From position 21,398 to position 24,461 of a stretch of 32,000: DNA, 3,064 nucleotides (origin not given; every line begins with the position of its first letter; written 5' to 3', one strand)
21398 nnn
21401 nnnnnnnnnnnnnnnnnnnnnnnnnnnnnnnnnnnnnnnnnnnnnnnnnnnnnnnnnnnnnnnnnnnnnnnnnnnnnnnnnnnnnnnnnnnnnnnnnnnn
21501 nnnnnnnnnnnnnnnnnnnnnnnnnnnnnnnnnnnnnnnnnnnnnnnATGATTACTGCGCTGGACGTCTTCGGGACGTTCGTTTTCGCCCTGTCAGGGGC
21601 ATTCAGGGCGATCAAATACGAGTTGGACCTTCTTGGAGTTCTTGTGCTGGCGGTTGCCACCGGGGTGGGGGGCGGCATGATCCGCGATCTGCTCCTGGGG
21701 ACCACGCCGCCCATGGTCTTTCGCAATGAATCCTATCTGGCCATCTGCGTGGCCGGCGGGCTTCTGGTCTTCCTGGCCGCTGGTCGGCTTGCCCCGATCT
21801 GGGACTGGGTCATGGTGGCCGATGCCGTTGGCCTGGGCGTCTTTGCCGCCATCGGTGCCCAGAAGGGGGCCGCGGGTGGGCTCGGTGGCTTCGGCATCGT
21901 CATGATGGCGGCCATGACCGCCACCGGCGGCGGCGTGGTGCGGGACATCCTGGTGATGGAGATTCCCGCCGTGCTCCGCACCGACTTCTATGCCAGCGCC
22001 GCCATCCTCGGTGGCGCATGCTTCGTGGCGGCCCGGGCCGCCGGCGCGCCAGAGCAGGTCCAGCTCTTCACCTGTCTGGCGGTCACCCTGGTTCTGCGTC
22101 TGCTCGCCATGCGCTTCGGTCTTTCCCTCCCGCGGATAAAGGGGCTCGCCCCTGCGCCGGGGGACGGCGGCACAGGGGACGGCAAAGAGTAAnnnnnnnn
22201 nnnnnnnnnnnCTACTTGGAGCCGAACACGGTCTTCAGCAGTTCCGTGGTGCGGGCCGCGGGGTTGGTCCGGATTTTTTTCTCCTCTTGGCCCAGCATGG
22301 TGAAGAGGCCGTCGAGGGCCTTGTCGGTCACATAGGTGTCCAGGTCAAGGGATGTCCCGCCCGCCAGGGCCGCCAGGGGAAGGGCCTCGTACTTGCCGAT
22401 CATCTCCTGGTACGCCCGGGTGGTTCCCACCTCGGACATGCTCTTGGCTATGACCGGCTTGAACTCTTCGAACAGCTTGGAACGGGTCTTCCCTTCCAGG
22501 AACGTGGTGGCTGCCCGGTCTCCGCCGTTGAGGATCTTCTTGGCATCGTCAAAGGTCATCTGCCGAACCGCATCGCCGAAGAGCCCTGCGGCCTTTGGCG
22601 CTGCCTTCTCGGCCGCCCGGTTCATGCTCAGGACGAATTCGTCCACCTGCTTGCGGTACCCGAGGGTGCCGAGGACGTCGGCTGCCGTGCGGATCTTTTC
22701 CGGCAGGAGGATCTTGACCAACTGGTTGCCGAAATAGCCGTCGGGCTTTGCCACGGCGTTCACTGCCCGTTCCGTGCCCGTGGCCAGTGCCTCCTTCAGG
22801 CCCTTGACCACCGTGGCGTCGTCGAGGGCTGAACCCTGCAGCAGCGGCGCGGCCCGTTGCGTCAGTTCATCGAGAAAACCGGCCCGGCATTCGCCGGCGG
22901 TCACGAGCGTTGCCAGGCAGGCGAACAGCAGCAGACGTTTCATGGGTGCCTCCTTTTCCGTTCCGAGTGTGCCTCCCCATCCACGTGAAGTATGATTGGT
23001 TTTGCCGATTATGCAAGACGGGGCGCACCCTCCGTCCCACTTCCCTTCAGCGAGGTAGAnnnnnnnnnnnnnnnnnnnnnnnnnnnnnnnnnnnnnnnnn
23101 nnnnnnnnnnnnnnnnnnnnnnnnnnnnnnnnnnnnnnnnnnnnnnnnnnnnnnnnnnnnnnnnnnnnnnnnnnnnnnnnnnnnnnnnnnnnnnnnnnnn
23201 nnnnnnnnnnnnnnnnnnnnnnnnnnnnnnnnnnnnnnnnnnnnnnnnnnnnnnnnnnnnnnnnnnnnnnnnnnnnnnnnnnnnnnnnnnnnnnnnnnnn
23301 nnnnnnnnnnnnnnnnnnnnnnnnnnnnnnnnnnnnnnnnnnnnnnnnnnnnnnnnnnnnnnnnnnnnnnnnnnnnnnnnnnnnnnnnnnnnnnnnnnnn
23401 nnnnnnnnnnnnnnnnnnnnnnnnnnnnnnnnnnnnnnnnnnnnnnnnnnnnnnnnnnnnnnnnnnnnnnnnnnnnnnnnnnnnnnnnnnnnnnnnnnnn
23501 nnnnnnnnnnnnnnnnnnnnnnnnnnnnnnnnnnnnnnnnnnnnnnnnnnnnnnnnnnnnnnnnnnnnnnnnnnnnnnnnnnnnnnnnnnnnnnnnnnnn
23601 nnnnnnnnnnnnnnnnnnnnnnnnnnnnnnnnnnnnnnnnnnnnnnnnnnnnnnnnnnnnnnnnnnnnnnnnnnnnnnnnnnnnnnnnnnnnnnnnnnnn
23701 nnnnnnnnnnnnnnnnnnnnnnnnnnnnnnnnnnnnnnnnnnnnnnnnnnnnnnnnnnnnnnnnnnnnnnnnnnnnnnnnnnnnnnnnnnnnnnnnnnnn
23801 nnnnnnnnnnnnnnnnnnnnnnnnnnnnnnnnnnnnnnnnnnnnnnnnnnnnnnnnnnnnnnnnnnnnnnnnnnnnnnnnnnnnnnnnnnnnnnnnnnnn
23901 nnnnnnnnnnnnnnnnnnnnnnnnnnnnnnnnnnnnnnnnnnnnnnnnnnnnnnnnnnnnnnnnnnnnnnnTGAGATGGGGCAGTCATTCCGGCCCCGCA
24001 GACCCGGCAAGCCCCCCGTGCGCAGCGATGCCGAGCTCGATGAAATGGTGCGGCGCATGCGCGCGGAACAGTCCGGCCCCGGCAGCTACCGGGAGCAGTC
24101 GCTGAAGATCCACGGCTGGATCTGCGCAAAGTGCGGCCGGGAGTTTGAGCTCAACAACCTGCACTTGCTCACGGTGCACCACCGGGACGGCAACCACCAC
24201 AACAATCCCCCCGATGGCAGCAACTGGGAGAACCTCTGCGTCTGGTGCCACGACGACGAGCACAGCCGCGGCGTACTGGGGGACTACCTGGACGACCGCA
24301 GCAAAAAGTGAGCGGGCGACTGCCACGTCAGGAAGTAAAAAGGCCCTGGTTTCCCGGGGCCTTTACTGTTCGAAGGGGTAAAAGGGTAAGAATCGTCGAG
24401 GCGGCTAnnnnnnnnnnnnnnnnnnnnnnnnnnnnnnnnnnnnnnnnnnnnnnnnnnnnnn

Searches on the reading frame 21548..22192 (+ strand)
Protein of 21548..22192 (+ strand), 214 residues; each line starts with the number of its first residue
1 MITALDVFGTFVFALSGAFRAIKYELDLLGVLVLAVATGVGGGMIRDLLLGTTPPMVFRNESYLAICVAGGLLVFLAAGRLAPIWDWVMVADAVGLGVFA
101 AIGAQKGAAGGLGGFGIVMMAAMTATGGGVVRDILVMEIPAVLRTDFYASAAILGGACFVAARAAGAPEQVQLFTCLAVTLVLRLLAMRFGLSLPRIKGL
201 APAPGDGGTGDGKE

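Call 5: search_protein_families(library=pfam, proteins=[window:21548-22192:+], max_evalue=0.01)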
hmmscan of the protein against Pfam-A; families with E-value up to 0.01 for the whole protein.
window:21548-22192:+ (214 aa): 1 family
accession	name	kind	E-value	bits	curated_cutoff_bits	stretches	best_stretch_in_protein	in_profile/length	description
PF03458.18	Gly_transporter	-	4.3e-43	145.5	23.5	2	4-77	2-76/78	Glycine transporter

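Call 6: search_protein_families(library=ncbifam, proteins=[window:21548-22192:+], max_evalue=0.01)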
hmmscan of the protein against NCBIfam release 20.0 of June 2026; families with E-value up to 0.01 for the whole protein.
window:21548-22192:+ (214 aa): 1 family
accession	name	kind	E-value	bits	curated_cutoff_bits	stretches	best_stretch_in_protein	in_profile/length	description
NF007874.0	PRK10578.1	equivalog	2.6e-35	121.9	326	1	2-196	3-199/207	hypothetical protein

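Call 19: find_homologous_proteins(query=window:21548-22189:+, max_evalue=1e-10)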
Query window:21548-22189:+ (214 aa): 2651 proteins with E <= 1e-10 among 8000 candidates; the best 120 are listed.
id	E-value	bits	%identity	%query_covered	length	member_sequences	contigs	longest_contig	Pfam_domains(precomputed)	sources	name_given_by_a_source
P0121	2.4e-126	437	100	100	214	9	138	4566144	PF03458.19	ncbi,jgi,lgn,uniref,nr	ncbi:trimeric intracellular cation channel family protein [Geobacter sulfurreducens]|jgi:uncharacter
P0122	6.4e-115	400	92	100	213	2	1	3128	PF03458.19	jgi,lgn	jgi:uncharacterized membrane protein YeiH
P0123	4.9e-83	296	68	96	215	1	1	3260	PF03458.19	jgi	jgi:uncharacterized membrane protein YeiH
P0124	7.9e-81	289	67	96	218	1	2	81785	PF03458.19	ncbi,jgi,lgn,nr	ncbi:MAG: trimeric intracellular cation channel family protein [Phycisphaerae bacterium]|jgi:unchara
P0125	3.8e-80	287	64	96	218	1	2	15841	PF03458.19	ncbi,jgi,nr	ncbi:MAG: trimeric intracellular cation channel family protein [Deltaproteobacteria bacterium]|nr:tr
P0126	2.5e-79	284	66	100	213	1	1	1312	PF03458.19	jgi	jgi:uncharacterized membrane protein YeiH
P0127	3.6e-79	283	66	96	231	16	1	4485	PF03458.19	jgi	-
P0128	3.9e-79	283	67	96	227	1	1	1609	PF03458.19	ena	-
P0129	6.7e-79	282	67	96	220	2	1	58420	PF03458.19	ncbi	-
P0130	8.4e-79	282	65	96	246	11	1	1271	PF03458.19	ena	-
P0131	2.7e-78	280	65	99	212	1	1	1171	PF03458.19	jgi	jgi:uncharacterized membrane protein YeiH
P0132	2.9e-78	280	64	100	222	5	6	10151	PF03458.19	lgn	-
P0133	4.1e-78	280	66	96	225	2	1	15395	PF03458.19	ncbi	ncbi:MAG: trimeric intracellular cation channel family protein [Planctomycetota bacterium]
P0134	4.3e-78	280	67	96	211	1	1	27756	PF03458.19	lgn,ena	-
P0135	4.4e-78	280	65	96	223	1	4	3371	PF03458.19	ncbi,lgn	-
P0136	4.6e-78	280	65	96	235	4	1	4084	PF03458.19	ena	-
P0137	8.7e-78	279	65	99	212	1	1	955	PF03458.19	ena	-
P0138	9.3e-78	279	64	99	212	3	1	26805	PF03458.19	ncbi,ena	-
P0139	1.4e-77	278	67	96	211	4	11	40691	PF03458.19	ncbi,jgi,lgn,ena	jgi:uncharacterized membrane protein YeiH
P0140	1.9e-77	278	66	96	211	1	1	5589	PF03458.19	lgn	-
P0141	2.3e-77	277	64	96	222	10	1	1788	PF03458.19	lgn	-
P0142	3.8e-77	277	66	96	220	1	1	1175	PF03458.19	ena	-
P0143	4.7e-77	276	66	96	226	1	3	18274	PF03458.19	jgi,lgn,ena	-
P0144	4.8e-77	276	67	96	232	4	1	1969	PF03458.19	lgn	-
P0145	4.8e-77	276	63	96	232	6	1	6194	PF03458.19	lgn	-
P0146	6.7e-77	276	66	96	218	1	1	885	PF03458.19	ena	-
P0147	1.5e-76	275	66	96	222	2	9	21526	PF03458.19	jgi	jgi:uncharacterized membrane protein YeiH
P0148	1.5e-76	275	64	94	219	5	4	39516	PF03458.19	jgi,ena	jgi:uncharacterized membrane protein YeiH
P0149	1.6e-76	275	65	96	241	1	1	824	PF03458.19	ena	-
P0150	1.7e-76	275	65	96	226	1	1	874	PF03458.19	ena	-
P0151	1.7e-76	275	63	96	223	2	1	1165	PF03458.19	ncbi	-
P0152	1.7e-76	275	67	96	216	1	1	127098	PF03458.19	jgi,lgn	jgi:uncharacterized membrane protein YeiH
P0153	1.7e-76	275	65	96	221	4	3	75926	PF03458.19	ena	-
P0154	1.9e-76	274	63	95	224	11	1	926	PF03458.19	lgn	-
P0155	2.2e-76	274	66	96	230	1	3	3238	PF03458.19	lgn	-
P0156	2.2e-76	274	64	96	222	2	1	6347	PF03458.19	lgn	-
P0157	2.6e-76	274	63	96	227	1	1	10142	PF03458.19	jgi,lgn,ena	-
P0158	3.1e-76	274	64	96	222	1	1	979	PF03458.19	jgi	-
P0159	4.6e-76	273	64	96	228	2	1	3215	PF03458.19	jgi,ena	-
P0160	4.8e-76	273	65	97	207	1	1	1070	PF03458.19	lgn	-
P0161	5.6e-76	273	63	96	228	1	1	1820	PF03458.19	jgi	jgi:uncharacterized membrane protein YeiH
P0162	6.2e-76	273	64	96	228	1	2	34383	PF03458.19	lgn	-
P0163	6.3e-76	273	65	95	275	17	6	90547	PF03458.19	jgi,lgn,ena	-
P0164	6.4e-76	273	63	94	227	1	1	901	PF03458.19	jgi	jgi:uncharacterized membrane protein YeiH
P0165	8.3e-76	272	64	96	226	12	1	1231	PF03458.19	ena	-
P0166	9.9e-76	272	65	96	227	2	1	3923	PF03458.19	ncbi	ncbi:MAG: trimeric intracellular cation channel family protein [Phycisphaerales bacterium]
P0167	1.1e-75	272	61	96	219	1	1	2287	PF03458.19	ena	-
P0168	1.2e-75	272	64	96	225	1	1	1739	PF03458.19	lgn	-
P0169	1.4e-75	272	63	96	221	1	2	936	PF03458.19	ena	-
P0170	1.9e-75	271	63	99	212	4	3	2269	PF03458.19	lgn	-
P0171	2.1e-75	271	64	96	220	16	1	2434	PF03458.19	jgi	jgi:uncharacterized membrane protein YeiH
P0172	2.1e-75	271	62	96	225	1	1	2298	PF03458.19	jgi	-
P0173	3.7e-75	270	64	96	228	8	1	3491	PF03458.19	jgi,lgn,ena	-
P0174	4.5e-75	270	62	96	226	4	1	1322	PF03458.19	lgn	-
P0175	4.9e-75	270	62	96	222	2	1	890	PF03458.19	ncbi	-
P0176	5.1e-75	270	65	96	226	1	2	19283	PF03458.19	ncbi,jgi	ncbi:MAG: trimeric intracellular cation channel family protein [Planctomycetota bacterium]|jgi:uncha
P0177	6.6e-75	269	62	96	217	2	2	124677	PF03458.19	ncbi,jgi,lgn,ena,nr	ncbi:MAG: trimeric intracellular cation channel family protein [Desulfobacterales bacterium]|nr:trim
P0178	9.6e-75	269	65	95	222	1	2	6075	PF03458.19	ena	-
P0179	1.2e-74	269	64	96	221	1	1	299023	PF03458.19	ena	-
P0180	1.3e-74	269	64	93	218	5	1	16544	PF03458.19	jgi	jgi:uncharacterized membrane protein YeiH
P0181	2.0e-74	268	63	96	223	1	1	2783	PF03458.19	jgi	-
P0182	2.9e-74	267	61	94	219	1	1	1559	PF03458.19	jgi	jgi:uncharacterized membrane protein YeiH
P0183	3.9e-74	267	61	96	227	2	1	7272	PF03458.19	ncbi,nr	ncbi:MAG: trimeric intracellular cation channel family protein [Candidatus Latescibacteria bacterium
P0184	4.0e-74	267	63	96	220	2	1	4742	PF03458.19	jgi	jgi:uncharacterized membrane protein YeiH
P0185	4.9e-74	267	66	96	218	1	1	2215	PF03458.19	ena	-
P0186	5.0e-74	267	61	94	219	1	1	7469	PF03458.19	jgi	jgi:uncharacterized membrane protein YeiH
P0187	5.0e-74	267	65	95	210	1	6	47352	PF03458.19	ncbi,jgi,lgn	jgi:uncharacterized membrane protein YeiH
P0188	5.1e-74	267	64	95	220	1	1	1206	PF03458.19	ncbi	-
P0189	5.8e-74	266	62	98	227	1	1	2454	PF03458.19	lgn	-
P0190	6.1e-74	266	64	95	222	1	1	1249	PF03458.19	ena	-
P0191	9.3e-74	266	59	96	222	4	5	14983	PF03458.19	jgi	jgi:uncharacterized membrane protein YeiH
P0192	1.1e-73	265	63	96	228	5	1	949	PF03458.19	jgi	-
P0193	1.7e-73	265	63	96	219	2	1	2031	PF03458.19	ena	-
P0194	1.9e-73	265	64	96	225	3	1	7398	PF03458.19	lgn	-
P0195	2.1e-73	265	64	96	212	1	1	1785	PF03458.19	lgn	-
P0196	2.3e-73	264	63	100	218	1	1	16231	PF03458.19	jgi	-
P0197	2.5e-73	264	64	96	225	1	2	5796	PF03458.19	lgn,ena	-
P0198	2.7e-73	264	64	96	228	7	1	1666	PF03458.19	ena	-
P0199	4.7e-73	263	64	96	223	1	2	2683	PF03458.19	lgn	-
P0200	4.9e-73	263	60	96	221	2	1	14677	PF03458.19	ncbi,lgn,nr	ncbi:MAG: trimeric intracellular cation channel family protein [Sedimentisphaerales bacterium]|nr:tr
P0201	8.5e-73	263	62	96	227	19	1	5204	PF03458.19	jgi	-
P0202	1.1e-72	262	62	96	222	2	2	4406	PF03458.19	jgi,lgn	-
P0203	1.2e-72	262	63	96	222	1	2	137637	PF03458.19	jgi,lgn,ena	-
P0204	1.2e-72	262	61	96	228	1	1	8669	PF03458.19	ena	-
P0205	2.5e-72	261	62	95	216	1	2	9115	PF03458.19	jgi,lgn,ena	jgi:uncharacterized membrane protein YeiH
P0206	3.8e-72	260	59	96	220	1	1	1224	PF03458.19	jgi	jgi:uncharacterized membrane protein YeiH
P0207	5.4e-72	260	66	93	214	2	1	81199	PF03458.19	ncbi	ncbi:MAG: trimeric intracellular cation channel family protein [Kiritimatiellia bacterium]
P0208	5.7e-72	260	63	96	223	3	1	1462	PF03458.19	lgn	-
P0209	1.2e-71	259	61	96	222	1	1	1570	PF03458.19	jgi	-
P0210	1.5e-71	258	63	95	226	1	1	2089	PF03458.19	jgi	jgi:uncharacterized membrane protein YeiH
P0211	1.5e-71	258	62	96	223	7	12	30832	PF03458.19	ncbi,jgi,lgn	jgi:uncharacterized membrane protein YeiH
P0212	1.8e-71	258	61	96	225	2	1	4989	PF03458.19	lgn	-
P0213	2.5e-71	258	63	94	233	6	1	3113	PF03458.19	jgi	-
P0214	3.0e-71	258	60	100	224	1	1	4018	PF03458.19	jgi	jgi:uncharacterized membrane protein YeiH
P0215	3.4e-71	257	62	96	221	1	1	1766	PF03458.19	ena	-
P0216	4.1e-71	257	60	96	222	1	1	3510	PF03458.19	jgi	-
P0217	4.9e-71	257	63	94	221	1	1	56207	PF03458.19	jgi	-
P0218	4.9e-71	257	59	96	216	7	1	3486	PF03458.19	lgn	-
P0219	5.5e-71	257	61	96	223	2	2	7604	PF03458.19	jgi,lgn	-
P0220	6.2e-71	256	64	96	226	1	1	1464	PF03458.19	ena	-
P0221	6.5e-71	256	64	96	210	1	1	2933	PF03458.19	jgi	-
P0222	6.9e-71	256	60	96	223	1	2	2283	PF03458.19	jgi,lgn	jgi:uncharacterized membrane protein YeiH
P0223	1.1e-70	256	60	96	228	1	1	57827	PF03458.19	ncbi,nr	ncbi:MAG TPA: trimeric intracellular cation channel family protein [Dissulfurispiraceae bacterium]|n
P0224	1.4e-70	255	61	96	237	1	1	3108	PF03458.19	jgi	jgi:uncharacterized membrane protein YeiH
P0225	1.5e-70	255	62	96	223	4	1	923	PF03458.19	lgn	-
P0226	1.7e-70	255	59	96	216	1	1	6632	PF03458.19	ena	-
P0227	2.0e-70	255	62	94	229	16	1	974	PF03458.19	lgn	-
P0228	3.4e-70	254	64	96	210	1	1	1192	PF03458.19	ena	-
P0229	6.6e-70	253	59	100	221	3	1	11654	PF03458.19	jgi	jgi:uncharacterized membrane protein YeiH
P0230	8.6e-70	253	62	94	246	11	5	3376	PF03458.19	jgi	-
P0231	1.2e-69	252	64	93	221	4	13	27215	PF03458.19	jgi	-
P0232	1.4e-69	252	58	100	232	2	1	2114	PF03458.19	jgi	jgi:uncharacterized membrane protein YeiH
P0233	2.2e-69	251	57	96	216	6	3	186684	PF03458.19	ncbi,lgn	-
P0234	3.0e-69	251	59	96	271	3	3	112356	PF03458.19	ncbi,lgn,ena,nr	ncbi:MAG: hypothetical protein FD164_137 [Nitrospirae bacterium]|nr:MAG: hypothetical protein FD164_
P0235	3.4e-69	251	61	95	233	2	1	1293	PF03458.19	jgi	-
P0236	5.5e-69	250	64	94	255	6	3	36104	PF03458.19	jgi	-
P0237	5.9e-69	250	62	94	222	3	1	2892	PF03458.19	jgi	-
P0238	1.9e-68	248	58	94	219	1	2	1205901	PF03458.19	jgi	-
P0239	2.0e-68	248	61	96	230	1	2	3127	PF03458.19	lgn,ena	-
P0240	2.2e-68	248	61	96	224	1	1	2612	PF03458.19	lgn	-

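Call 20: find_encoding_contigs(protein=P0124, flank=5000, max_places=1)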
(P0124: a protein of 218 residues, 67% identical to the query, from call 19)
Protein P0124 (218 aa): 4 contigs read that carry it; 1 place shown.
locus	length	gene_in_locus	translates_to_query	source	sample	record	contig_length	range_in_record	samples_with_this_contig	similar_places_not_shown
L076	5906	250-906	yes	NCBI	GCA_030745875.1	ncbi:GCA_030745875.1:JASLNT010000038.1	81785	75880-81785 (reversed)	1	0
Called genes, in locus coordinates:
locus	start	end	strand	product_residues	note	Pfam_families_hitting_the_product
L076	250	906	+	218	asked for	PF03458:Gly_transporter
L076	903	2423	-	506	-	PF02952:Fucose_iso_C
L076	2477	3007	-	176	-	-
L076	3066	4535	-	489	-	PF00478:IMPDH, PF00571:CBS, PF01070:FMN_dh, PF03060:NMO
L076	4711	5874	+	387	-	PF00155:Aminotran_1_2, PF01212:Beta_elim_lyase (faint)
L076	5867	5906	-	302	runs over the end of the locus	PF13449:Phytase-like (faint)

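Call 21: find_encoding_contigs(protein=P0125, flank=5000, max_places=1)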
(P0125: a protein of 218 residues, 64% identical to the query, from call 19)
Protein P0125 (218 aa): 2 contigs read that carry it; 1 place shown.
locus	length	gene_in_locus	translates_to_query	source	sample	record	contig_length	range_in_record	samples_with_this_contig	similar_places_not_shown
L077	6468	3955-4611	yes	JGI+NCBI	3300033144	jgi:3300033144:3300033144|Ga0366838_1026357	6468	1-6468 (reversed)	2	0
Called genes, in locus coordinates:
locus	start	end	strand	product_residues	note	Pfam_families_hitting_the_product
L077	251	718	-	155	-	-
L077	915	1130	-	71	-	PF09723:Zn_ribbon_8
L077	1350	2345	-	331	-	PF04055:Radical_SAM, PF13353:Fer4_12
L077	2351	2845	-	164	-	PF00027:cNMP_binding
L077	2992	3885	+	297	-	PF12146:Hydrolase_4, PF00561:Abhydrolase_1, PF12697:Abhydrolase_6 (weak), PF00326:Peptidase_S9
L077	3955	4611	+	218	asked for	PF03458:Gly_transporter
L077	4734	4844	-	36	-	-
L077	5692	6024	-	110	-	PF11969:DcpS_C, PF01230:HIT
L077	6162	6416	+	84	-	-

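Call 22: find_encoding_contigs(protein=P0122, flank=5000, max_places=1)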
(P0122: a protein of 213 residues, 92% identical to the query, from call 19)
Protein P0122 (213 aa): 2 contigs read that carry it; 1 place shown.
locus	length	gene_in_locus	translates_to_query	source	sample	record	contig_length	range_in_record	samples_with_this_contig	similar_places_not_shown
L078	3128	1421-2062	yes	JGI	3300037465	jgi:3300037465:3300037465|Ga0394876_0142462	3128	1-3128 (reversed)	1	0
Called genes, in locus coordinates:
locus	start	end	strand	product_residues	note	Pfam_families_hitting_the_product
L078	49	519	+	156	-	PF12641:Flavodoxin_3 (weak), PF12724:Flavodoxin_5, PF00258:Flavodoxin_1, PF03358:FMN_red (weak)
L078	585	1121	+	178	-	PF01966:HD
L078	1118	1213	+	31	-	-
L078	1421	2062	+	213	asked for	PF03458:Gly_transporter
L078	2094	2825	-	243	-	PF13852:DUF4197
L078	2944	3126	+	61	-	?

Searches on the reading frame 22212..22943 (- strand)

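Call 5: search_protein_families(library=pfam, proteins=[window:22212-22943:-], max_evalue=0.01)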
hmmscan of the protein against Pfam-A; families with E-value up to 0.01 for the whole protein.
window:22212-22943:- (243 aa): 1 family
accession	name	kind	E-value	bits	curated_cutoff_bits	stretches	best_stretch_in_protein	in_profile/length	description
PF13852.11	DUF4197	-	4.6e-79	265.1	24.9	1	40-241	2-199/199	Protein of unknown function (DUF4197)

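Call 6: search_protein_families(library=ncbifam, proteins=[window:22212-22943:-], max_evalue=0.01)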
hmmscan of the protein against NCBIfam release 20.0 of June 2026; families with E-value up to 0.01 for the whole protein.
window:22212-22943:- (243 aa): 0 families

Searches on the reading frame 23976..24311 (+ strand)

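Call 59: search_protein_families(library=pfam, proteins=[window:23976-24311:+], max_evalue=0.001)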
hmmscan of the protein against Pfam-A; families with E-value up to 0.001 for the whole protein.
window:23976-24311:+ (111 aa): 1 family
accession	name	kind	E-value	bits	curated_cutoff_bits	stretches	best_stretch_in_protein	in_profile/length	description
PF01844.29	HNH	-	7.8e-08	32.8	21.4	1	50-98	1-47/47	HNH endonuclease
